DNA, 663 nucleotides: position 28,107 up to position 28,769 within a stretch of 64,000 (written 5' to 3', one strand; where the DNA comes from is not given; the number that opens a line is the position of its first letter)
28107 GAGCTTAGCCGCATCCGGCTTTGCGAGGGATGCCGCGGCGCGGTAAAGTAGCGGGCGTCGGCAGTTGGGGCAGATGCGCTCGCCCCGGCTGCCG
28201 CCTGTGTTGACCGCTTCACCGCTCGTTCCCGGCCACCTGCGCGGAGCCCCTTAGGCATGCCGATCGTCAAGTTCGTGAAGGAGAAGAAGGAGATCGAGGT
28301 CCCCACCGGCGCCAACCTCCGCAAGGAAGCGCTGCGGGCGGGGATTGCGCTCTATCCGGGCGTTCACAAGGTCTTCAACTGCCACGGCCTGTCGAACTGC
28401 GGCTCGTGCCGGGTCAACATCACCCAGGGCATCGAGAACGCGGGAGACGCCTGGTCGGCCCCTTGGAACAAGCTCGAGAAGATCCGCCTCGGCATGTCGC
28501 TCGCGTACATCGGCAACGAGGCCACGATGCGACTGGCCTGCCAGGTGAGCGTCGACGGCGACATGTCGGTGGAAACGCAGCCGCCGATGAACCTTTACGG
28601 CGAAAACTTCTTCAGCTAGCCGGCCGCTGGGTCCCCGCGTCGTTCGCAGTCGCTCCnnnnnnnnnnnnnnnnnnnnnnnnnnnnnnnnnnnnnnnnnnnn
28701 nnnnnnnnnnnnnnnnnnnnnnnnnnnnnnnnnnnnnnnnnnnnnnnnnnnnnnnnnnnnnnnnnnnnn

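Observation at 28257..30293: Ferredoxin / P-II / YtgCR-like permease-repressor fusion in one coupled operon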

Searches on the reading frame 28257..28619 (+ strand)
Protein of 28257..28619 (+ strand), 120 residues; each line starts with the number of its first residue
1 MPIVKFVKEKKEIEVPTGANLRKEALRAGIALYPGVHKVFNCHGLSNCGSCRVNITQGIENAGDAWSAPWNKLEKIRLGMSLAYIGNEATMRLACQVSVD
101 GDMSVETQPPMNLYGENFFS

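Call 3: search_protein_families(library=pfam, proteins=[window:28257-28619:+], max_evalue=0.01)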
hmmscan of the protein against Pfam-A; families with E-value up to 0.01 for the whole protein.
window:28257-28619:+ (120 aa): 1 family
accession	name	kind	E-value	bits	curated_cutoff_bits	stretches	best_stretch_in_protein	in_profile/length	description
PF00111.32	Fer2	-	0.00012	22.4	21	1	9-67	6-56/77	2Fe-2S iron-sulfur cluster binding domain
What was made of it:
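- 28257..28619 (+): [2Fe-2S] ferredoxin-like protein, 120 aa. Member of a ~115-aa planctomycetal family with four invariant Cys (C42, C48, C51, C95) and an invariant C-terminal tail ........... Pfam Fer2 22.4 bits, marginal (call 3).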

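Call 4: search_protein_families(library=ncbifam, proteins=[window:28257-28619:+], max_evalue=0.01)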
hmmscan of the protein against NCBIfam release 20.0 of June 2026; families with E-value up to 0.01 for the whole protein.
window:28257-28619:+ (120 aa): 4 families
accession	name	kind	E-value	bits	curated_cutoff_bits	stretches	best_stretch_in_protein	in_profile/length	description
NF040756.1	corr_regen_AcsV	exception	1.4e-05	23.7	800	1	4-108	2-86/632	corrinoid activation/regeneration protein AcsV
TIGR01941.1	nqrF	equivalog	8.7e-05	21.6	295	1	9-107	40-120/405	NADH:ubiquinone reductase (Na(+)-transporting) subunit F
TIGR02007.1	fdx_isc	equivalog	0.00045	20.3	132.1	1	2-106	7-98/110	ISC system 2Fe-2S type ferredoxin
NF004317.0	PRK05713.1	equivalog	0.0049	16.2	338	0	10-110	8-87/312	iron-sulfur-binding ferredoxin reductase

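Call 18: find_homologous_proteins(query=window:28257-28619:+, max_evalue=0.001)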
Query window:28257-28619:+ (120 aa): 1609 proteins with E <= 0.001 among 1610 candidates; the best 120 are listed.
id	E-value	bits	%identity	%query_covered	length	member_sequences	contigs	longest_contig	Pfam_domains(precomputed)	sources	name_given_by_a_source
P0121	1.3e-73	263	97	100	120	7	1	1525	-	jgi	-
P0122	8.5e-70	250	91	100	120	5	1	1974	-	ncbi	-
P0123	2.1e-47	178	69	100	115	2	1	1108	PF00111.33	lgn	-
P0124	2.2e-47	178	68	100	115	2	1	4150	PF00111.33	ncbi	-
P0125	4.6e-47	177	67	100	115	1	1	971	PF00111.33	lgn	-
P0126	8.9e-47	176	68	100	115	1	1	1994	PF00111.33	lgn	-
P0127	1.5e-46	175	68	100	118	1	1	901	PF13510.12,PF00111.33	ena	-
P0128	1.9e-46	175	68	100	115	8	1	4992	PF00111.33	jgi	jgi:ferredoxin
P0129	4.0e-46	174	65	100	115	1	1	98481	-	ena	-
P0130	4.7e-46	174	68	100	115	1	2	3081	PF00111.33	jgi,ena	-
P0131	5.5e-46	173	68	100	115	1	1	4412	PF00111.33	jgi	jgi:ferredoxin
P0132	9.1e-46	173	68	100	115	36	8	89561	PF00111.33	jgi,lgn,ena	jgi:ferredoxin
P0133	1.1e-45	172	64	100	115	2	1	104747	PF00111.33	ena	-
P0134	1.3e-45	172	68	100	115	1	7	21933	PF00111.33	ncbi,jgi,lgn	jgi:ferredoxin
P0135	1.8e-45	172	68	100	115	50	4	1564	PF00111.33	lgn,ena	-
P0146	4.1e-45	171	65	100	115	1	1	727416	-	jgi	jgi:ferredoxin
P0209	1.1e-43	166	65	100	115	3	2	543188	PF00111.33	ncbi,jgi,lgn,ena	-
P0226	1.7e-43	165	66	100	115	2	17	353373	PF00111.33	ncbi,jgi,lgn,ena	ncbi:MAG: 2Fe-2S iron-sulfur cluster-binding protein [Planctomycetia bacterium]|jgi:ferredoxin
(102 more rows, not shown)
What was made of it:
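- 28257..28619 (+): 1609 homologues, the listed ones 62-97% identical (call 18).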

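Call 19: find_encoding_contigs(protein=P0146, flank=5000, max_places=2)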
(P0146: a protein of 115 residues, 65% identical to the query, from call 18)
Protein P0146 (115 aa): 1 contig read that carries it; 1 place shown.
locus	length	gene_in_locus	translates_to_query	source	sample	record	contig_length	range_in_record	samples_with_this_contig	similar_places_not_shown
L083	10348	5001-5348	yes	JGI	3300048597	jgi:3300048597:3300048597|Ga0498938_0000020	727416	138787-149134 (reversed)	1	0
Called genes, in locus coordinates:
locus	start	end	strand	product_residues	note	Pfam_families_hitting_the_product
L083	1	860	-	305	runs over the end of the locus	PF00005:ABC_tran, PF13304:AAA_21 (weak)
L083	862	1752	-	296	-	-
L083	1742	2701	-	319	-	PF00005:ABC_tran, PF13175:AAA_15 (faint), PF13304:AAA_21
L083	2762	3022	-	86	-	-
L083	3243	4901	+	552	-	PF03023:MurJ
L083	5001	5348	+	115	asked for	-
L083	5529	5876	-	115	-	-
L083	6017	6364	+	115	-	PF00543:P-II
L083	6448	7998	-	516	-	PF03109:ABC1 (faint), PF00069:Pkinase, PF01636:APH (faint), PF07714:PK_Tyr_Ser-Thr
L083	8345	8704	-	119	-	-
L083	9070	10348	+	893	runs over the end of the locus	-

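Call 20: find_encoding_contigs(protein=P0209, flank=5000, max_places=2)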
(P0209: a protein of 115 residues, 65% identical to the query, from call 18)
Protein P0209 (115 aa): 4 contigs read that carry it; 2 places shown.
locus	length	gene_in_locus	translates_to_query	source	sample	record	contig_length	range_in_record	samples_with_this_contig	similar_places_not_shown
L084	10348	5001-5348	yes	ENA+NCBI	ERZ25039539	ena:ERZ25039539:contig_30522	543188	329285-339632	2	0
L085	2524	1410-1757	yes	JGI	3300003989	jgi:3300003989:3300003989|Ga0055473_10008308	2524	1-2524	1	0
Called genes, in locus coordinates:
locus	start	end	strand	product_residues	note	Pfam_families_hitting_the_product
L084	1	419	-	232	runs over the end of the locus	-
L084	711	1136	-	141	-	PF01041:DegT_DnrJ_EryC1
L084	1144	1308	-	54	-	-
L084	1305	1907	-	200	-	PF01041:DegT_DnrJ_EryC1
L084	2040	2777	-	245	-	PF01370:Epimerase (weak)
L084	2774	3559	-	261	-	PF03009:GDPD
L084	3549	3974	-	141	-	-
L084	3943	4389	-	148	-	PF03009:GDPD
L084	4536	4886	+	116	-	-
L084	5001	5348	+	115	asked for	PF00111:Fer2 (weak)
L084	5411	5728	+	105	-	PF00543:P-II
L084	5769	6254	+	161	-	PF10604:Polyketide_cyc2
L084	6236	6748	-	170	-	PF00230:MIP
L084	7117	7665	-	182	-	-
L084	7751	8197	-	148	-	PF18423:zf_CopZ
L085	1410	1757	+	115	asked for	PF00111:Fer2 (weak)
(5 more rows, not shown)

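Call 21: find_encoding_contigs(protein=P0226, flank=5000, max_places=3)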
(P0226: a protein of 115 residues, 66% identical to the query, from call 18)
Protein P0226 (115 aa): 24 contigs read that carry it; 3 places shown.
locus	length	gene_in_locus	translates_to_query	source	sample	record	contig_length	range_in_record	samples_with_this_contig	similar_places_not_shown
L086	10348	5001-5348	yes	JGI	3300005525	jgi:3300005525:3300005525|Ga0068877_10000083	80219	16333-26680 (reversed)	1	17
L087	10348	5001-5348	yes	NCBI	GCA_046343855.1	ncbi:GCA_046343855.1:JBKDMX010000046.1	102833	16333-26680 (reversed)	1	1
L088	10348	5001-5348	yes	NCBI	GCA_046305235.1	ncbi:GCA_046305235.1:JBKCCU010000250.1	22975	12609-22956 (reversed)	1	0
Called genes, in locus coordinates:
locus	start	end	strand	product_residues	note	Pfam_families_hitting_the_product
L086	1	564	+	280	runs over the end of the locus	PF01209:Ubie_methyltran, PF08241:Methyltransf_11, PF08242:Methyltransf_12, PF13649:Methyltransf_25, PF13847:Methyltransf_31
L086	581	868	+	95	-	PF03992:ABM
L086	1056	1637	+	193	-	PF00117:GATase, PF07722:Peptidase_C26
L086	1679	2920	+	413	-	PF03453:MoeA_N, PF00994:MoCF_biosynth, PF03454:MoeA_C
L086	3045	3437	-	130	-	PF08332:CaMKII_AD, PF13474:SnoaL_3, PF14534:DUF4440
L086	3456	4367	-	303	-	PF02511:Thy1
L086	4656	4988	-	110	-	-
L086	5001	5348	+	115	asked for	PF00111:Fer2 (weak)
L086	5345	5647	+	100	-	PF00543:P-II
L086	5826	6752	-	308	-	-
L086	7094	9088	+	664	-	-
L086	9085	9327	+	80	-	-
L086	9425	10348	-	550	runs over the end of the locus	PF00657:Lipase_GDSL (weak), PF13472:Lipase_GDSL_2, PF06439:3keto-disac_hyd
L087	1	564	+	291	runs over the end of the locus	PF01209:Ubie_methyltran, PF08241:Methyltransf_11, PF08242:Methyltransf_12, PF13649:Methyltransf_25, PF13847:Methyltransf_31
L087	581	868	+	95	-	PF03992:ABM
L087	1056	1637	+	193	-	PF00117:GATase, PF07722:Peptidase_C26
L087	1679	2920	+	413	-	PF03453:MoeA_N, PF00994:MoCF_biosynth, PF03454:MoeA_C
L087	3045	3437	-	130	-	PF08332:CaMKII_AD, PF13474:SnoaL_3, PF14534:DUF4440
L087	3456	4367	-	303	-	PF02511:Thy1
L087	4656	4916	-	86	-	-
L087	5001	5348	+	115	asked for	PF00111:Fer2 (weak)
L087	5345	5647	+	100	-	PF00543:P-II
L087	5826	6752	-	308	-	-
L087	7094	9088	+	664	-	-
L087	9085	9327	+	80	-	-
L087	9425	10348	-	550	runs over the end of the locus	PF00657:Lipase_GDSL (weak), PF13472:Lipase_GDSL_2, PF06439:3keto-disac_hyd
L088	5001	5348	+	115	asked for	PF00111:Fer2 (weak)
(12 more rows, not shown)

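Call 23: search_solved_structures(query=window:28257-28619:+, max_evalue=1, show_alignments=3)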
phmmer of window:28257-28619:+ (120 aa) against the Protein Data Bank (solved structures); distinct sequences matched with E-value up to 1: 15.
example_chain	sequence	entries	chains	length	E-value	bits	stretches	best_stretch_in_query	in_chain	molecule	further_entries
7eu3_8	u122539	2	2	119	0.0013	22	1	18-101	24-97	Photosynthetic NDH subunit of subcomplex B3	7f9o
9cu1_N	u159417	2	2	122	0.017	18.5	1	22-57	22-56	Protein FeSII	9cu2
5ffi_A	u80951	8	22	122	0.046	17.1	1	23-57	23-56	Dimeric (2Fe-2S) protein | Ferredoxin | Protein FeSII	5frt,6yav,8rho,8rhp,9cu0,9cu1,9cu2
9iey_A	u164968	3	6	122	0.051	16.9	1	23-57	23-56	Ferredoxin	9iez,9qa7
7wff_c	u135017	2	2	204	0.075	16.4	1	18-69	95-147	Photosynthetic NDH subunit of subcomplex B 3, chloroplastic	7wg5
9q36_A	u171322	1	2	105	0.09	16.1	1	13-103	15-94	Terpredoxin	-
9grx_3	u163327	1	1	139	0.094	16.1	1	18-62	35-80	Photosynthetic NDH subunit of subcomplex B 3, chloroplastic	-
3ah7_A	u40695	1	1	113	0.11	15.8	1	2-107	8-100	[2Fe-2S]ferredoxin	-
8a1t_F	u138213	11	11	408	0.13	15.6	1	35-111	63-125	Na(+)-translocating NADH-quinone reductase subunit F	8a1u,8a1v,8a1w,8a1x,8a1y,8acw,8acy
7xk3_F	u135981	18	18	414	0.14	15.5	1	35-111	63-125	Na(+)-translocating NADH-quinone reductase subunit F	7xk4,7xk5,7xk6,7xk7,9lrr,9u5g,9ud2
3hui_A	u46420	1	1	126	0.18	15.1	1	6-103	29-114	Ferredoxin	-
9i2a_A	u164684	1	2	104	0.62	13.4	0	13-75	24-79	Ferredoxin-4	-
1oqq_A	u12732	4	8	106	0.77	13.1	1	10-63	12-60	Putidaredoxin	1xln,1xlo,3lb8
1gpx_A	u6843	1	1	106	0.94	12.9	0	10-62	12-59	PUTIDAREDOXIN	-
1oqr_A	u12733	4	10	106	0.98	12.8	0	10-62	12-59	Putidaredoxin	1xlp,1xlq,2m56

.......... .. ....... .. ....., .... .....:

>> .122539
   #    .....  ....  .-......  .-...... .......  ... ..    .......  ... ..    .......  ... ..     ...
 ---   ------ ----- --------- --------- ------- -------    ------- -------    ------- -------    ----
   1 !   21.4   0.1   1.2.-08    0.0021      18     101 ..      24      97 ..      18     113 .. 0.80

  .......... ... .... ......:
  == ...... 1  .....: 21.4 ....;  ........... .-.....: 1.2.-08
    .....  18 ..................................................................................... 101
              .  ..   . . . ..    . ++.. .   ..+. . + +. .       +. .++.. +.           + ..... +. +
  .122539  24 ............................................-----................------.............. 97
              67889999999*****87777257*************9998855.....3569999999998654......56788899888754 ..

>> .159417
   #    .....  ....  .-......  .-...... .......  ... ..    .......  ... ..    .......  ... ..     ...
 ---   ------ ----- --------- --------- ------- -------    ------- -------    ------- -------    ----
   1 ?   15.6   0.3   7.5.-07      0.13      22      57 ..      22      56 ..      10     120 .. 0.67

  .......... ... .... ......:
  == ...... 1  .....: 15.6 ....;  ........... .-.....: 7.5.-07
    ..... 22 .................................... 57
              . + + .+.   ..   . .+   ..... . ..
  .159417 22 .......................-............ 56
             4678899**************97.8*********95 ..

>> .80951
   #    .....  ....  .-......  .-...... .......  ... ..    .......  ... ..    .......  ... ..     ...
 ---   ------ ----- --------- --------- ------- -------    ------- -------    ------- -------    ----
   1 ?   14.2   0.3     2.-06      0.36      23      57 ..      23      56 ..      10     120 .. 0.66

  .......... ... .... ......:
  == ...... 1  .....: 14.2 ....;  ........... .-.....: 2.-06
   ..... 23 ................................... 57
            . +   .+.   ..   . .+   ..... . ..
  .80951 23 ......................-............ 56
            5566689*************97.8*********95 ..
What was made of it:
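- Closest known: ISC/adrenodoxin-type [2Fe-2S] ferredoxins. Same: PnsB3 is the best PDB sequence hit, E = 0.0013 (call 23).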

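Call 39: find_related_loci(query=A3, collection=metagenome_contigs, flank=4000)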
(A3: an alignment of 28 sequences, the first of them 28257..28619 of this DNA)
Query A3 (120 aa) in metagenome_contigs; peptide patterns used: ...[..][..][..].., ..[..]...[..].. (x = any residue, [..] = any of these).
600 stretches matched a pattern (row limit reached: there are more); 288 encode a relative of the query (tblastn E <= 1e-3); the best 80 are kept; 80 distinct loci.
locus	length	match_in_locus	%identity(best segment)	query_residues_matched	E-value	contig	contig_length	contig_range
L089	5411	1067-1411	68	1-120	3e-54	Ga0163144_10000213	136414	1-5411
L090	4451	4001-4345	68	1-120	2e-53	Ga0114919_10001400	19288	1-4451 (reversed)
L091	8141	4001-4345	68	1-120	1e-53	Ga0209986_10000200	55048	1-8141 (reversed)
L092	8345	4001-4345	68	1-120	4e-53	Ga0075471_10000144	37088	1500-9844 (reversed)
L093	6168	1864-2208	67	1-120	8e-53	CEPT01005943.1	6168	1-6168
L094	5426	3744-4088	67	1-120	7e-53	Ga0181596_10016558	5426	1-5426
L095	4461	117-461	66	1-120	1e-52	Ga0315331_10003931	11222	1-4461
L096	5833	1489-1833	67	1-120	8e-53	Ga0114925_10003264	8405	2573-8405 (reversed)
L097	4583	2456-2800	67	1-120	5e-53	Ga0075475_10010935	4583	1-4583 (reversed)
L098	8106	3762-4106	66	1-120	1e-52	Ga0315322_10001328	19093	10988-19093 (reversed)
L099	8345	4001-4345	67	1-120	6e-53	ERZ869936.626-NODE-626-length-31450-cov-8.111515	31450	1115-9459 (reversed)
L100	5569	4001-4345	68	1-120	5e-53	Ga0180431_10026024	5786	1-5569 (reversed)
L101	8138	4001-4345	66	1-120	2e-52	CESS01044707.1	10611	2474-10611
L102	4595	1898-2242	65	1-120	3e-52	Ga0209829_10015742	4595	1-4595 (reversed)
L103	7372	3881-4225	66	1-120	2e-52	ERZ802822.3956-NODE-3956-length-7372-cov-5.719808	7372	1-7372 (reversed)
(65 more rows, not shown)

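Call 53: predict_structure(alignment_id=A3)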
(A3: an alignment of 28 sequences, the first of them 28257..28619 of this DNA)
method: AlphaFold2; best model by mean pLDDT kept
length: 120 residues; sequences in the alignment: 28
mean_pLDDT: 70.2   pTM: 0.64
mean pLDDT of the five models: 70.2, 64.8, 64.4, 64.1, 61.4
residues with pLDDT >= 90: 16; 70-90: 50; 50-70: 38; < 50: 16
segments of 3 or more residues with pLDDT < 50: 42-47, 65-67, 115-120
pLDDT, mean of each block of 10 residues (from residue 1): 90 91 86 60 49 83 57 58 61 81 84 44
secondary structure, 60 per line:
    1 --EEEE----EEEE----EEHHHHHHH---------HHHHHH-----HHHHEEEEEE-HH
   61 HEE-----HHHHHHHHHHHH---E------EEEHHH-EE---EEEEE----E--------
elements in order: E3-6 E11-14 H21-27 H37-42 H48-51 E52-57 H69-80 E91-93 E103-107

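Call 56: fold_search(model_id=the predicted structure, library=pdb)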
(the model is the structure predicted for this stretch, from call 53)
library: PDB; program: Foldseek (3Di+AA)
matches with E <= 10: 250; with E <= 0.001: 5
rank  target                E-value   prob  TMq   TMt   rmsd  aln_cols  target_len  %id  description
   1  3ah7                  3.1e-05  1.00  0.63  0.68   3.7       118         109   28  Crystal structure of the ISC-like [2Fe-2S] ferredoxin (FdxB) from Pseudomonas putida JCM 20004 (released 2011-04-20)
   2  1i7h_A                4.0e-05  1.00  0.61  0.66   3.2       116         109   21  CRYSTAL STURCUTURE OF FDX (released 2002-03-09)
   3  1i7h_C                8.2e-05  1.00  0.61  0.67   3.2       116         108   21  CRYSTAL STURCUTURE OF FDX (released 2002-03-09)
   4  9i2a_B                9.3e-05  1.00  0.60  0.74   4.0       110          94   23  FdC of Rhodobacter capsulatus (released 2025-06-04)
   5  9i2a_A                1.1e-04  1.00  0.57  0.69   4.4       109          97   23  FdC of Rhodobacter capsulatus (released 2025-06-04)
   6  1oqq_A                1.0e-03  1.00  0.53  0.58   4.3       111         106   21  Crystal structure of C73S/C85S mutant of putidaredoxin, a [2Fe-2S] ferredoxin from Pseudomonas putida, at 1.47A resolu (released 2003-11-04)
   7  9grx_3                1.2e-03  1.00  0.61  0.54   4.5       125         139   25  NDH-PSI-LHCI supercomplex from S. oleracea (released 2025-02-12)
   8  9q36_A                1.3e-03  1.00  0.59  0.67   4.1       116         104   25  Crystal structure of C43S terpredoxin, a [2Fe-2S] ferredoxin from Pseudomonas sp (released 2025-12-24)
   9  3p1m_F                1.7e-03  1.00  0.53  0.50   4.3       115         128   19  Crystal structure of human ferredoxin-1 (FDX1) in complex with iron-sulfur cluster (released 2010-11-03)
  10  3p1m_A                1.9e-03  1.00  0.55  0.52   4.0       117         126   21  Crystal structure of human ferredoxin-1 (FDX1) in complex with iron-sulfur cluster (released 2010-11-03)
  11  2wlb_B                2.2e-03  1.00  0.53  0.61   4.4       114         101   25  Adrenodoxin-like ferredoxin Etp1fd(516-618) of Schizosaccharomyces pombe mitochondria (released 2010-08-25)
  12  1e6e_B                2.3e-03  1.00  0.54  0.56   4.3       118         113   17  ADRENODOXIN REDUCTASE/ADRENODOXIN COMPLEX OF MITOCHONDRIAL P450 SYSTEMS (released 2001-08-09)
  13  8rmc_I                2.5e-03  1.00  0.59  0.59   5.3       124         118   16  Structure of the FDX2-bound core ISC complex (proximal conformation) (released 2024-12-18)
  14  1ayf_B                4.2e-03  1.00  0.53  0.59   4.3       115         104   20  BOVINE ADRENODOXIN (OXIDIZED) (released 1998-12-30)
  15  2wlb_A                4.5e-03  1.00  0.53  0.61   4.2       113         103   27  Adrenodoxin-like ferredoxin Etp1fd(516-618) of Schizosaccharomyces pombe mitochondria (released 2010-08-25)
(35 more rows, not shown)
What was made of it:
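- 28257..28619 (+): AF2 model pLDDT 70; best Foldseek hits are ISC/adrenodoxin-type 2Fe-2S ferredoxins, TM 0.6-0.7 (calls 53, 56).
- On [2Fe-2S] ferredoxin (adrenodoxin/ISC type): Foldseek: FdxB 3ah7 E = 3e-5 with TM 0.63-0.68, and E. coli Fdx (calls 53, 56).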

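Call 83: search_protein_families(library=pfam, proteins=[L083:2762-3022:-, L087:4656-4916:-, L083:5529-5876:-], max_evalue=1)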
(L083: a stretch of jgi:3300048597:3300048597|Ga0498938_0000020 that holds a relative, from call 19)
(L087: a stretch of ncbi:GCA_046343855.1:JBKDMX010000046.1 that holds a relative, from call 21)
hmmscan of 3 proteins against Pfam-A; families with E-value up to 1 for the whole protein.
L083:2762-3022:- (86 aa): 3 families
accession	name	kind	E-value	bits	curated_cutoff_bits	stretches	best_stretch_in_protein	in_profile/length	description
PF06188.17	HrpE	-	0.031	14.6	23.5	1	27-84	50-108/191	HrpE/YscL/FliH and V-type ATPase subunit E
PF23349.2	BBS7_hp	-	0.046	14.3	27.8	1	11-56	57-101/114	BBS7 hairpin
PF14716.13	HHH_8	-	0.12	13.2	30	1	22-67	5-51/73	Helix-hairpin-helix domain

L087:4656-4916:- (86 aa): 2 families
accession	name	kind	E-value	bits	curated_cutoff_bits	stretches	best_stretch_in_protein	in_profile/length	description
PF13837.12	Myb_DNA-bind_4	-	0.0058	17.4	27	1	22-61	11-51/89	Myb/SANT-like DNA-binding domain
PF07840.17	FadR_C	-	0.016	15.6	23.6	1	8-54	114-160/164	FadR C-terminal domain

L083:5529-5876:- (115 aa): 6 families
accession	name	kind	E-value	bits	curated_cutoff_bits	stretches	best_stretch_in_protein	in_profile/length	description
PF03540.19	TAF10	-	0.00054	20.5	28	1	38-86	45-94/102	Transcription initiation factor TFIID 23-30kDa subunit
PF20436.4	LonB_AAA-LID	-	0.1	13.1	22.4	0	35-58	41-64/65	Archaeal LonB, AAA+ ATPase LID domain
PF04908.21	SH3BGR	-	0.15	12.7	21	1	47-100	14-67/99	SH3-binding, glutamic acid-rich protein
PF10344.16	Hobbit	-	0.15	9.5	24.5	1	34-98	1634-1698/2372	Hobbit/FMP27/BTLP2 family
PF25424.1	PH_35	-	0.21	12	28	0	69-110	112-152/192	Fungal deubiquitinating enzyme PH domain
PF04791.21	LMBR1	-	0.26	10.5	31.9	1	13-95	172-259/510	LMBR1-like membrane protein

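Call 84: search_solved_structures(query=L087:4656-4916:-, max_evalue=1)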
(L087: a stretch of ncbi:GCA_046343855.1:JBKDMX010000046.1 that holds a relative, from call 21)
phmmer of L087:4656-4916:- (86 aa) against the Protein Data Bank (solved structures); distinct sequences matched with E-value up to 1: 1.
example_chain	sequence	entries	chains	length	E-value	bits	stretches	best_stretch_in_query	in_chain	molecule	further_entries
2jvf_A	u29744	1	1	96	0.055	16.9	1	21-85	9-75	de novo protein M7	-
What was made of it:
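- Tried and rejected: Pfam and PDB searches for the ~86-aa third gene: no significant family (calls 83, 84).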
